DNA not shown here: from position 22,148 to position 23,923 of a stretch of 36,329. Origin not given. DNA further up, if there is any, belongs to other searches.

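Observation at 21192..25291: Complete, tightly overlapped C40 carotenoid operon (crtE-crtI-crtB-lycopene cyclase) in an apparently reduced genome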

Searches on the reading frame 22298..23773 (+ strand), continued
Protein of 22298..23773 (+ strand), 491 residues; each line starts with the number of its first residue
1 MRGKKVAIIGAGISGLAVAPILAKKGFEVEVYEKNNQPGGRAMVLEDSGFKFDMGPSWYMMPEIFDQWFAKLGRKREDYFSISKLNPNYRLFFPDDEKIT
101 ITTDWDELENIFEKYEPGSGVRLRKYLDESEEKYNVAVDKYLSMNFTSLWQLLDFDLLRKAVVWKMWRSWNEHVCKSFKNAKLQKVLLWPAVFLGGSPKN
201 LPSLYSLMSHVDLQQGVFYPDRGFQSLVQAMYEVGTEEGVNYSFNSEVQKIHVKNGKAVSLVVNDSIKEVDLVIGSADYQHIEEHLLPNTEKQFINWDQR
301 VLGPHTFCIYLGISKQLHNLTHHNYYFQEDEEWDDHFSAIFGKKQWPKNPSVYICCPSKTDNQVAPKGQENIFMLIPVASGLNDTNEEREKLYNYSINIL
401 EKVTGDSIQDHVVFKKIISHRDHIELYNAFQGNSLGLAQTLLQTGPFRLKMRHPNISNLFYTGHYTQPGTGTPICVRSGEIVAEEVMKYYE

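Call 38: search_solved_structures(query=window:22298-23773:+, max_evalue=1e-10)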
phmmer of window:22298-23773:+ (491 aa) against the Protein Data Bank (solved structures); distinct sequences matched with E-value up to 1e-10: 3.
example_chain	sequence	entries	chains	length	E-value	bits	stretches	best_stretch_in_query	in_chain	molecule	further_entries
4rep_A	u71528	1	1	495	1.4e-52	182.2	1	4-488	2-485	Gamma-carotene desaturase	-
4dgk_A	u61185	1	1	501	2.8e-47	164.8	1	5-483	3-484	Phytoene dehydrogenase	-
3ka7_A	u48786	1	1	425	4.8e-11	45.3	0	5-62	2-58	Oxidoreductase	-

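Call 40: search_protein_families(library=ncbifam, proteins=[P0048, P0051, P0038, P0002, P0003, L082:7998-9470:+, L081:7983-9461:+, P0005], max_evalue=1e-50)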
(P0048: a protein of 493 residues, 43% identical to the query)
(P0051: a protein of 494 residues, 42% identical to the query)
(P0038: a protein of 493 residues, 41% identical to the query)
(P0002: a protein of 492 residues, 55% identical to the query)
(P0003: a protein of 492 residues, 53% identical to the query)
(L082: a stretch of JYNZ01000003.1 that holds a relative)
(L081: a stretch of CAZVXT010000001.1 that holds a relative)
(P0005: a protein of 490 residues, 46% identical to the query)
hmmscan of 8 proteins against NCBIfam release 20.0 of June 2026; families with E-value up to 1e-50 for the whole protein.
P0048 (493 aa): 4 families
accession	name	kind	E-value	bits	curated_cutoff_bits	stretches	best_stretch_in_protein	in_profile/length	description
NF058655.1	CrtID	equivalog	1.8e-235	782.2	640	1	7-484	1-478/478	bifunctional phytoene desaturase/3,4-desaturase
TIGR02734.1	crtI_fam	subfamily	1.7e-135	452.6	238.1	1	7-485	1-486/504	phytoene desaturase family protein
NF042421.1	hydcarot_desat_CrtD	equivalog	1.3e-76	258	500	1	5-484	2-480/487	1-hydroxycarotenoid 3,4-desaturase CrtD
NF045637.1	carotdesatCrtDProt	equivalog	2.8e-65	220.7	580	1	7-488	1-483/485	1-hydroxycarotenoid 3,4-desaturase CrtD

P0051 (494 aa): 4 families
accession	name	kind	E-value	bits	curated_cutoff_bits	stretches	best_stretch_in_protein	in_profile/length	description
NF058655.1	CrtID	equivalog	3.6e-228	758.2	640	1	6-483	1-478/478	bifunctional phytoene desaturase/3,4-desaturase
TIGR02734.1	crtI_fam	subfamily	1.2e-128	430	238.1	1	7-486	2-488/504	phytoene desaturase family protein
NF042421.1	hydcarot_desat_CrtD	equivalog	1.5e-82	277.6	500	1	5-483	3-480/487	1-hydroxycarotenoid 3,4-desaturase CrtD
NF045637.1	carotdesatCrtDProt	equivalog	1.3e-59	202.1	580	1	6-487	1-483/485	1-hydroxycarotenoid 3,4-desaturase CrtD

P0038 (493 aa): 4 families
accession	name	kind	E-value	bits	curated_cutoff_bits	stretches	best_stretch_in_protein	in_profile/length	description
NF058655.1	CrtID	equivalog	1.9e-210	699.7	640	1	9-485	2-478/478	bifunctional phytoene desaturase/3,4-desaturase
TIGR02734.1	crtI_fam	subfamily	5.1e-148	493.9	238.1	1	8-491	1-491/504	phytoene desaturase family protein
NF042421.1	hydcarot_desat_CrtD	equivalog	9e-77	258.6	500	1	6-490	2-485/487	1-hydroxycarotenoid 3,4-desaturase CrtD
NF045637.1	carotdesatCrtDProt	equivalog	2.8e-65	220.7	580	1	9-491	2-485/485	1-hydroxycarotenoid 3,4-desaturase CrtD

P0002 (492 aa): 4 families
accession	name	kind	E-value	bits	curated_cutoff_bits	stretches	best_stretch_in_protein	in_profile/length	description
NF058655.1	CrtID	equivalog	7.7e-171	569.1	640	1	4-482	1-478/478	bifunctional phytoene desaturase/3,4-desaturase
TIGR02734.1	crtI_fam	subfamily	2e-121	406.1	238.1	1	5-487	2-490/504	phytoene desaturase family protein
NF042421.1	hydcarot_desat_CrtD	equivalog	5e-67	226.4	500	1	1-487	1-485/487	1-hydroxycarotenoid 3,4-desaturase CrtD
NF045637.1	carotdesatCrtDProt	equivalog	1.8e-53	181.8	580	1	4-485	1-482/485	1-hydroxycarotenoid 3,4-desaturase CrtD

P0003 (492 aa): 4 families
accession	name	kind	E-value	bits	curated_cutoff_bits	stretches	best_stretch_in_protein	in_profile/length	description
NF058655.1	CrtID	equivalog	3.9e-174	580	640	1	5-481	2-477/478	bifunctional phytoene desaturase/3,4-desaturase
TIGR02734.1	crtI_fam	subfamily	2.6e-123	412.4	238.1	1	6-486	3-489/504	phytoene desaturase family protein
NF042421.1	hydcarot_desat_CrtD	equivalog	4.5e-62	210.1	500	1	1-482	1-480/487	1-hydroxycarotenoid 3,4-desaturase CrtD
NF045637.1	carotdesatCrtDProt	equivalog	3.4e-51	174.3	580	1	6-480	3-477/485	1-hydroxycarotenoid 3,4-desaturase CrtD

L082:7998-9470:+ (490 aa): 4 families
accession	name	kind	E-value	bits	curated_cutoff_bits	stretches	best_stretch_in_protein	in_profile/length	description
NF058655.1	CrtID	equivalog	2.3e-196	653.3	640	1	3-481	1-477/478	bifunctional phytoene desaturase/3,4-desaturase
TIGR02734.1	crtI_fam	subfamily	5.7e-132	440.9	238.1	1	3-487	1-490/504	phytoene desaturase family protein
NF042421.1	hydcarot_desat_CrtD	equivalog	1.7e-73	247.8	500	1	2-487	3-484/487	1-hydroxycarotenoid 3,4-desaturase CrtD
NF045637.1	carotdesatCrtDProt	equivalog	4.8e-65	220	580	1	3-486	1-483/485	1-hydroxycarotenoid 3,4-desaturase CrtD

L081:7983-9461:+ (492 aa): 4 families
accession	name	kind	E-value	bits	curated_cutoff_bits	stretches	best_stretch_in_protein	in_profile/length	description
NF058655.1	CrtID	equivalog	2e-209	696.3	640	1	7-484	1-478/478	bifunctional phytoene desaturase/3,4-desaturase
TIGR02734.1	crtI_fam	subfamily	3.6e-146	487.8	238.1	1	7-491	1-492/504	phytoene desaturase family protein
NF042421.1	hydcarot_desat_CrtD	equivalog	2.6e-76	257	500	1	7-489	4-485/487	1-hydroxycarotenoid 3,4-desaturase CrtD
NF045637.1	carotdesatCrtDProt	equivalog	4.9e-62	210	580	1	7-489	1-484/485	1-hydroxycarotenoid 3,4-desaturase CrtD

P0005 (490 aa): 4 families
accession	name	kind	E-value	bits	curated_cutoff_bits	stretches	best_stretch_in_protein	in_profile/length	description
NF058655.1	CrtID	equivalog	2.3e-213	709.3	640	1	4-481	1-478/478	bifunctional phytoene desaturase/3,4-desaturase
TIGR02734.1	crtI_fam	subfamily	4e-147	491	238.1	1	4-488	1-492/504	phytoene desaturase family protein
NF042421.1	hydcarot_desat_CrtD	equivalog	3.8e-76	256.5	500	1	1-486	1-485/487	1-hydroxycarotenoid 3,4-desaturase CrtD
NF045637.1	carotdesatCrtDProt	equivalog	8.3e-67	225.8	580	1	4-484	1-482/485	1-hydroxycarotenoid 3,4-desaturase CrtD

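Call 43: find_encoding_contigs(protein=P0051, flank=6000, max_places=1)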
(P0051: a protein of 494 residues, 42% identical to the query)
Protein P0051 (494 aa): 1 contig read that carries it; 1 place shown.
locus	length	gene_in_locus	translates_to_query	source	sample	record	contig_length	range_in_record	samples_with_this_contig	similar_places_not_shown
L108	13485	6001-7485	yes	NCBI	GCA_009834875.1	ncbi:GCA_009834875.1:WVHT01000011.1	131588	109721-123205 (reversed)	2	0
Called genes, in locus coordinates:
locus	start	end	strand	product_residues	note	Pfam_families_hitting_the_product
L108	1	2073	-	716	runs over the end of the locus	PF01138:RNase_PH, PF03725:RNase_PH_C, PF03726:PNPase, PF01138:RNase_PH, PF00013:KH_1, PF00575:S1, PF23459:S1_RRP5 (faint)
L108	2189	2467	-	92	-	PF00312:Ribosomal_S15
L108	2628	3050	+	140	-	PF20791:Acyl-ACP_TE_C, PF01643:Acyl-ACP_TE, PF13279:4HBT_2, PF03061:4HBT (weak)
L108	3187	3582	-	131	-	-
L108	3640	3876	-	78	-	PF00173:Cyt-b5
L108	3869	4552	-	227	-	PF18916:Lycopene_cyc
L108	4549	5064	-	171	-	-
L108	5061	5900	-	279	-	PF00494:SQS_PSY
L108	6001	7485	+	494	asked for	PF00070:Pyr_redox (faint), PF00890:FAD_binding_2 (weak), PF01266:DAO (weak), PF01593:Amino_oxidase, PF03486:HI0933_like (faint), PF07992:Pyr_redox_2 (weak), PF13450:NAD_binding_8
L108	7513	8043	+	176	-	PF10604:Polyketide_cyc2, PF08327:AHSA1 (weak)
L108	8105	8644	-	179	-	PF04542:Sigma70_r2, PF22029:PhyR_sigma2 (weak), PF08281:Sigma70_r4_2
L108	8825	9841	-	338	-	PF01565:FAD_binding_4, PF02873:MurB_C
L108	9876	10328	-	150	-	PF04116:FA_hydroxylase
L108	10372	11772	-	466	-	PF00890:FAD_binding_2, PF01134:GIDA (weak), PF07992:Pyr_redox_2, PF12831:FAD_oxidored, PF13450:NAD_binding_8 (weak), PF13738:Pyr_redox_3, PF00070:Pyr_redox, PF02852:Pyr_redox_dim, +5 more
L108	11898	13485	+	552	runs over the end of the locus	PF01433:Peptidase_M1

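Call 44: find_encoding_contigs(protein=P0038, flank=6000, max_places=1)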
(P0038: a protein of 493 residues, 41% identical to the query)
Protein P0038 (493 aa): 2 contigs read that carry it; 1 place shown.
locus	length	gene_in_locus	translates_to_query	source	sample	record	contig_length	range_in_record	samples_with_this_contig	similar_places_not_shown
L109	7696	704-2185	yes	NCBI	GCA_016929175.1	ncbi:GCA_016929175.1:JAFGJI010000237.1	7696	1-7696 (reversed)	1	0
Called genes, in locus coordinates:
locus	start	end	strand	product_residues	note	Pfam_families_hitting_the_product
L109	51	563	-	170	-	PF13011:LZ_Tnp_IS481, PF13384:HTH_23, PF13518:HTH_28, PF13551:HTH_29, PF13565:HTH_32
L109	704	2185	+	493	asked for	PF00070:Pyr_redox (faint), PF00890:FAD_binding_2 (weak), PF00996:GDI (faint), PF01266:DAO, PF01593:Amino_oxidase, PF12831:FAD_oxidored (weak), PF13450:NAD_binding_8, PF01266:DAO (weak), +2 more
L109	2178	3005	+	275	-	PF00494:SQS_PSY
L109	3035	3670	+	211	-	PF04240:Caroten_synth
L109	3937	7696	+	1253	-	PF17963:Big_9 (faint), PF00801:PKD (faint)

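Call 45: search_protein_families(library=ncbifam, proteins=[L108:5061-5900:-, L109:2178-3005:+, L081:9448-10278:+, L082:9383-10297:+, L108:3869-4552:-, L082:10297-10998:+, L081:10247-11326:+], max_evalue=1e-10)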
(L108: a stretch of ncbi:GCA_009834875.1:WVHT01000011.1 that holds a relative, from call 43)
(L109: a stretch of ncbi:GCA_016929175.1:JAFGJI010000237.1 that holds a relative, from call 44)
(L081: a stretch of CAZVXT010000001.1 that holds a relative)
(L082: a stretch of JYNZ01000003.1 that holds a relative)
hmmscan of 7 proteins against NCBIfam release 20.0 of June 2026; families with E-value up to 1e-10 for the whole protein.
L108:5061-5900:- (279 aa): 5 families
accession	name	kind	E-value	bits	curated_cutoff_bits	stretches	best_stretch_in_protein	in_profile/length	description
TIGR03465.1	HpnD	equivalog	5.6e-31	107.6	278.6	1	17-270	2-265/267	presqualene diphosphate synthase HpnD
NF045686.1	PhytoSynCyanob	equivalog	1.1e-19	70.6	550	1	7-272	18-306/310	15-cis-phytoene synthase CrtB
TIGR03464.1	HpnC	equivalog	4.5e-18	65.7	250.45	1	32-209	17-191/267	squalene synthase HpnC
NF045921.1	PhytnSynCrtBRhod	equivalog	2.9e-15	56.5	500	1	11-273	9-279/307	15-cis-phytoene synthase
NF042419.1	Phyto_syn_CrtB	equivalog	2.9e-11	43.5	480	1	21-204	15-203/306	15-cis-phytoene synthase CrtB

L109:2178-3005:+ (275 aa): 5 families
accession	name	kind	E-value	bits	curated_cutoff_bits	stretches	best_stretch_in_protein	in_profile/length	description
TIGR03465.1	HpnD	equivalog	5.7e-37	127.2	278.6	1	14-263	6-257/267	presqualene diphosphate synthase HpnD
NF045921.1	PhytnSynCrtBRhod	equivalog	1.8e-32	113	500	1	7-261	11-266/307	15-cis-phytoene synthase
NF045686.1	PhytoSynCyanob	equivalog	1.9e-28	99.4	550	1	8-262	26-295/310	15-cis-phytoene synthase CrtB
NF042419.1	Phyto_syn_CrtB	equivalog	3.5e-28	99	480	1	9-260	10-272/306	15-cis-phytoene synthase CrtB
TIGR03464.1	HpnC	equivalog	1.1e-26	94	250.45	1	20-263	12-258/267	squalene synthase HpnC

L081:9448-10278:+ (276 aa): 5 families
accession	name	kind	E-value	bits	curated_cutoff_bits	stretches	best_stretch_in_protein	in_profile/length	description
TIGR03465.1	HpnD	equivalog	5.4e-32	110.9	278.6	1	12-265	3-258/267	presqualene diphosphate synthase HpnD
NF045686.1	PhytoSynCyanob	equivalog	2.3e-24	86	550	1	5-256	22-288/310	15-cis-phytoene synthase CrtB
NF045921.1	PhytnSynCrtBRhod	equivalog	1.1e-22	80.9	500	1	7-246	10-250/307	15-cis-phytoene synthase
TIGR03464.1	HpnC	equivalog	3.1e-21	76.1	250.45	1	17-264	8-258/267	squalene synthase HpnC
NF042419.1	Phyto_syn_CrtB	equivalog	1.7e-20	73.8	480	1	59-246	70-257/306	15-cis-phytoene synthase CrtB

L082:9383-10297:+ (304 aa): 5 families
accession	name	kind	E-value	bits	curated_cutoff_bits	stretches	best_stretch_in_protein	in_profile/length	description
TIGR03465.1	HpnD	equivalog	1.2e-39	136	278.6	1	41-288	6-256/267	presqualene diphosphate synthase HpnD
NF045921.1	PhytnSynCrtBRhod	equivalog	4e-26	92.2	500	1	30-290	7-269/307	15-cis-phytoene synthase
TIGR03464.1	HpnC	equivalog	9.8e-25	87.6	250.45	1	43-290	8-259/267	squalene synthase HpnC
NF045686.1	PhytoSynCyanob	equivalog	1.1e-24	87.1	550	1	31-282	22-289/310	15-cis-phytoene synthase CrtB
NF042419.1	Phyto_syn_CrtB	equivalog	4.4e-23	82.3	480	1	29-263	3-249/306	15-cis-phytoene synthase CrtB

L108:3869-4552:- (227 aa): 1 family
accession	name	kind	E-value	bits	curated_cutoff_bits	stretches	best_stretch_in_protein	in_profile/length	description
TIGR03462.1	CarR_dom_SF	subfamily_domain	1.7e-32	111.8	39.4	2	6-95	1-89/89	lycopene cyclase domain-containing protein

L082:10297-10998:+ (233 aa): 1 family
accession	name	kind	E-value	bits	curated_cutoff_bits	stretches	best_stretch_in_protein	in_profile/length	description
TIGR03462.1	CarR_dom_SF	subfamily_domain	1.7e-28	99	39.4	1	3-90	1-87/89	lycopene cyclase domain-containing protein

L081:10247-11326:+ (359 aa): 15 families
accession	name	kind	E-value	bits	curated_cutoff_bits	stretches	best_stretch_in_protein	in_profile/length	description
NF041169.1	f2_encap_cargo4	exception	1.5e-41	142.7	450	1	53-357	47-332/334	family 2 encapsulin nanocompartment cargo protein polyprenyl transferase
NF041003.1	GGPP_syn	equivalog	2.6e-30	105.6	500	1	52-359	36-326/326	geranylgeranyl diphosphate synthase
NF040698.1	IdsA_Meth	equivalog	1.6e-29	103.2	468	1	55-358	41-327/328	short chain isoprenyl diphosphate synthase IdsA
NF045485.1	FPPsyn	subfamily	1.2e-26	93.5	275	1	55-276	36-247/288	farnesyl diphosphate synthase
NF042416.1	GFPPS_Mycobact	equivalog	1e-25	90.5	600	1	71-325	60-316/350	bifunctional (2E,6E)-farnesyl/geranyl diphosphate synthase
NF045549.1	GGPPsyn_IdsB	equivalog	3.6e-25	88.8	475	1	53-304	62-295/346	geranylgeranyl diphosphate synthase IdsB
TIGR02748.1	GerC3_HepT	equivalog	1.1e-20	74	456.55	1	42-119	32-106/319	heptaprenyl diphosphate synthase component II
NF008140.0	PRK10888.1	equivalog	1.6e-18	67.1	412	1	53-282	41-249/323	octaprenyl diphosphate synthase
NF042417.1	NPPPS_Mycobact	equivalog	5e-17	61.9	600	1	51-357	51-333/335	nonaprenyl/(2E,6E)-farnesyl/geranylgeranyl diphosphat synthase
NF045628.1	HxpDPsynlarge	equivalog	1.5e-15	57.1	500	0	53-122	32-101/311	hexaprenyl-diphosphate synthase large subunit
NF007877.0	PRK10581.1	equivalog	1.9e-15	56.8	321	1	56-273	44-250/299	(2E,6E)-farnesyl diphosphate synthase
TIGR02749.1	prenyl_cyano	equivalog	5.2e-15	55.3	383.2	0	52-118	40-109/322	solanesyl diphosphate synthase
NF045685.1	GGPPSynCrtE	equivalog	2.8e-14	52.8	460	1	55-274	41-250/293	geranylgeranyl diphosphate synthase CrtE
NF040789.2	gerfarn_diphsyn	equivalog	3.2e-14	52.9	560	1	79-273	85-263/345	geranylfarnesyl diphosphate synthase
NF040936.1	hexpp_archaea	equivalog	8.1e-12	45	400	0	53-120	38-105/275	hexaprenyl pyrophosphate synthase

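Call 52: find_related_loci(query=A1, collection=genome_contigs, flank=7000)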
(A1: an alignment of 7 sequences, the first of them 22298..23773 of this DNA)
Query A1 (491 aa) in genome_contigs; peptide patterns used: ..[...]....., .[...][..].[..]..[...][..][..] (x = any residue, [..] = any of these).
600 stretches matched a pattern (row limit reached: there are more); 599 encode a relative of the query (tblastn E <= 1e-3); the best 80 are kept; 80 distinct loci.
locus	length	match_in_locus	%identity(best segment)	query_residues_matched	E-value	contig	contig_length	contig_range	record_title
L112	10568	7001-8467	43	3-491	8e-143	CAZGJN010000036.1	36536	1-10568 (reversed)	MAG TPA_asm: uncultured Saprospiraceae bacterium isolate binchicken_co58_96 genome assembly, contig: NODE_892_length_365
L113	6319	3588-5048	43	4-490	4e-141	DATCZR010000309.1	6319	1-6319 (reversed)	MAG TPA_asm: Cyclobacteriaceae bacterium isolate SMAG_U75 k141_703214, whole genome shotgun sequence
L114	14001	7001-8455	42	4-488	6e-141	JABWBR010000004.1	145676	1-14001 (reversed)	MAG: Saprospiraceae bacterium isolate MAG_35 scaffold_153, whole genome shotgun sequence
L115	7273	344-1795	42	5-488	7e-141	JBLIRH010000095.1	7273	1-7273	MAG: Thermoplasmatota archaeon isolate MG1_202108_bin_178 MG1_202108_bin_178_scaffold_96, whole genome shotgun sequence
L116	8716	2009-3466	43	3-488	2e-140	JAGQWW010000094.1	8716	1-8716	MAG: Saprospiraceae bacterium isolate HKST-UBA23 NODE_94_length_8716_cov_1.881931, whole genome shotgun sequence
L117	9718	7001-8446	43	5-486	1e-140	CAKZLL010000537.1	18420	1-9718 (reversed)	MAG TPA_asm: uncultured Saprospiraceae bacterium isolate ERR2094173_bin.102_CONCOCT_v1.1_MAG genome assembly, contig: ER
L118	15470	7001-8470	43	1-490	8e-140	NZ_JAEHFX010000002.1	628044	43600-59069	Adhaeribacter terrigena strain BT258 NODE_2_length_628044_cov_57.612687, whole genome shotgun sequence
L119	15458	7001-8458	42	3-488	1e-139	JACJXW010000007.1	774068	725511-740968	MAG: Lewinellaceae bacterium isolate HK-STAS-BACT-22 HK-STAS-BACT-22_7, whole genome shotgun sequence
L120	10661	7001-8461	42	2-488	1e-139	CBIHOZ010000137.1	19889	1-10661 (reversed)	MAG TPA_asm: uncultured Chitinophaga sp. isolate SRR18156198_binner123_Refined_29 genome assembly, contig: ERZ27336860.6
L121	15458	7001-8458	42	3-488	5e-139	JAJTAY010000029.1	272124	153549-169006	MAG: Bacteroidia bacterium isolate MH_R1_16 k141_23560, whole genome shotgun sequence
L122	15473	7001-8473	42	1-491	1e-138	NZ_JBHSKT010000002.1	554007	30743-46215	Adhaeribacter terreus strain CGMCC 1.6961 spades_K_17_127_2, whole genome shotgun sequence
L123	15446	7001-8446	43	6-487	3e-138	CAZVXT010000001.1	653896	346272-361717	MAG TPA_asm: uncultured Candidatus Saccharibacteria bacterium isolate SRP285395_co2_267 genome assembly, contig: NODE_2_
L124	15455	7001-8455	42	4-488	5e-138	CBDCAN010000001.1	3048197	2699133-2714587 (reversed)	MAG: Tunicatimonas sp. isolate 53302e27-79fc-4a18-af7b-f480b93eed45 genome assembly, contig: contig_1, whole genome shot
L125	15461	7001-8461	43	2-488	1e-137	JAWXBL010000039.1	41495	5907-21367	MAG: Cytophagales bacterium isolate MP6IB1.15 k99_1247405, whole genome shotgun sequence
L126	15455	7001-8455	42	4-488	3e-137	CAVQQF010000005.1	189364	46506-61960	MAG: uncultured Bacteroidales bacterium isolate MFD09964.bin.2.246 genome assembly, contig: contig_22632, whole genome s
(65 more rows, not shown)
